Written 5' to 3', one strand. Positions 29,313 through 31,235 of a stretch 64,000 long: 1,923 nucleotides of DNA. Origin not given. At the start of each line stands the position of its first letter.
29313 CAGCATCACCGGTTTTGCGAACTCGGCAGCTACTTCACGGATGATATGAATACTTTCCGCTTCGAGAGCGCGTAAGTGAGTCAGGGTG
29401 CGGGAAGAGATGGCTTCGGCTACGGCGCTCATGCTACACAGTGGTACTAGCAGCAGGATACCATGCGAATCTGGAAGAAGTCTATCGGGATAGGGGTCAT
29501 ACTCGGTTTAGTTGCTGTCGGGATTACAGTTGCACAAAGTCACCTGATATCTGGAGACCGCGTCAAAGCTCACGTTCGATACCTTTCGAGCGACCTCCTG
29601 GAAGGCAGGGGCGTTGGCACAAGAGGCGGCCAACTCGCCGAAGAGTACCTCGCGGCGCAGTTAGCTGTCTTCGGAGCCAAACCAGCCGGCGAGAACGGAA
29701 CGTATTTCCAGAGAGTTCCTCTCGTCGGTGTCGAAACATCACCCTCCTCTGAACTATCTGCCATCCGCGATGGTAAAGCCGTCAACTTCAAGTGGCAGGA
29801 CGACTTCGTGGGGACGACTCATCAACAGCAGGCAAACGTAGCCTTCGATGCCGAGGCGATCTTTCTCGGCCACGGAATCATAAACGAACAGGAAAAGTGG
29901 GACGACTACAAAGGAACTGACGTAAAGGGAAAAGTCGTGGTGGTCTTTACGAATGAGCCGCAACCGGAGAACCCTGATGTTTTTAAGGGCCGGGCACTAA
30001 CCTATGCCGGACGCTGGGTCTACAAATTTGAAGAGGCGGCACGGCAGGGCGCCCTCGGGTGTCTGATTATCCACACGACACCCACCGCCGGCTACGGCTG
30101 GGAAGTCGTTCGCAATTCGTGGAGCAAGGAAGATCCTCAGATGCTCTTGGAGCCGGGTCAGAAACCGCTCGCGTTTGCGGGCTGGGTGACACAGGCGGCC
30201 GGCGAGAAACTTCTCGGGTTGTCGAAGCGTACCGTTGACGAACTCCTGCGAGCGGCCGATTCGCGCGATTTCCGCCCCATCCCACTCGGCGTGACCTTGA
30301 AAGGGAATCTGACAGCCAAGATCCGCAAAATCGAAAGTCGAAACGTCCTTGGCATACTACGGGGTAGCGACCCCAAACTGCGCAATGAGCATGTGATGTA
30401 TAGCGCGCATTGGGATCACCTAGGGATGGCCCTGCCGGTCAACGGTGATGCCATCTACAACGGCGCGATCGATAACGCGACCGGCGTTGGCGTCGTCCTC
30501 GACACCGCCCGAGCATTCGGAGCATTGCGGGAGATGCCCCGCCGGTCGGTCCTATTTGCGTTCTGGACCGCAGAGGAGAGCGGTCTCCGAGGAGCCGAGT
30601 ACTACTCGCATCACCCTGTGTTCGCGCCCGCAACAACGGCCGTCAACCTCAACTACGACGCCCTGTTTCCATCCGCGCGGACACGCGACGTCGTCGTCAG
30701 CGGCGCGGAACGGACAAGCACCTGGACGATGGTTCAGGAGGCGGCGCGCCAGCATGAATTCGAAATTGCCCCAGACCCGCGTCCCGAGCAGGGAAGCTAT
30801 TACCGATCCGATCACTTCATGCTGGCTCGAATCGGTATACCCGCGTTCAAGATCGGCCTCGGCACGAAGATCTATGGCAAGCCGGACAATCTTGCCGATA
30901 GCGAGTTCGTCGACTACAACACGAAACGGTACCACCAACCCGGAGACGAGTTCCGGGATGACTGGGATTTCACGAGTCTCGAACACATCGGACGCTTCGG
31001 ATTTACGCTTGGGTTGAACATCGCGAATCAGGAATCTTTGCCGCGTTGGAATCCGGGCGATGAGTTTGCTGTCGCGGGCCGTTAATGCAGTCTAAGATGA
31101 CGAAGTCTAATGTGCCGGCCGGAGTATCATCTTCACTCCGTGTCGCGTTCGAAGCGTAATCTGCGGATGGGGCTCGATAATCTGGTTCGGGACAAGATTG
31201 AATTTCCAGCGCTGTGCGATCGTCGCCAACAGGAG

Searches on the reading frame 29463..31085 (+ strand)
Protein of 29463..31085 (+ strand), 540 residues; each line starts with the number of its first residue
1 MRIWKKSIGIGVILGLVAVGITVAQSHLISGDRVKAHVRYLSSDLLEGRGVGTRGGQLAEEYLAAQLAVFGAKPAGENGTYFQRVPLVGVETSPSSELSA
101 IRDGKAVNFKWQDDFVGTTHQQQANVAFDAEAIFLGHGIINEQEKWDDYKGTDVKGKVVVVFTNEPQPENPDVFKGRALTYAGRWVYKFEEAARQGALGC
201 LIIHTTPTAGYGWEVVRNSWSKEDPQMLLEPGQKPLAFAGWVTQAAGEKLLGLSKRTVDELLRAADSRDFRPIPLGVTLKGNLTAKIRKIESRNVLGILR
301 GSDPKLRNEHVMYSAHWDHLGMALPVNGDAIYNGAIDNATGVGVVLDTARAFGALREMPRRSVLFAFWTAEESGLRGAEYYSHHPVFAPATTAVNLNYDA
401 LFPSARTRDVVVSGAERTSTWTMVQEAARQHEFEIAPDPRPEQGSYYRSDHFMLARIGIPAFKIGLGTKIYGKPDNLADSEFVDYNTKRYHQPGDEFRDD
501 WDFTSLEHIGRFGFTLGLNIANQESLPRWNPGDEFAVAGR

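Call 58: find_encoding_contigs(protein=window:29463-31085:+, flank=3000, max_places=4)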
Protein window:29463-31085:+ (540 aa): no gene with exactly this product is on record in the collection.
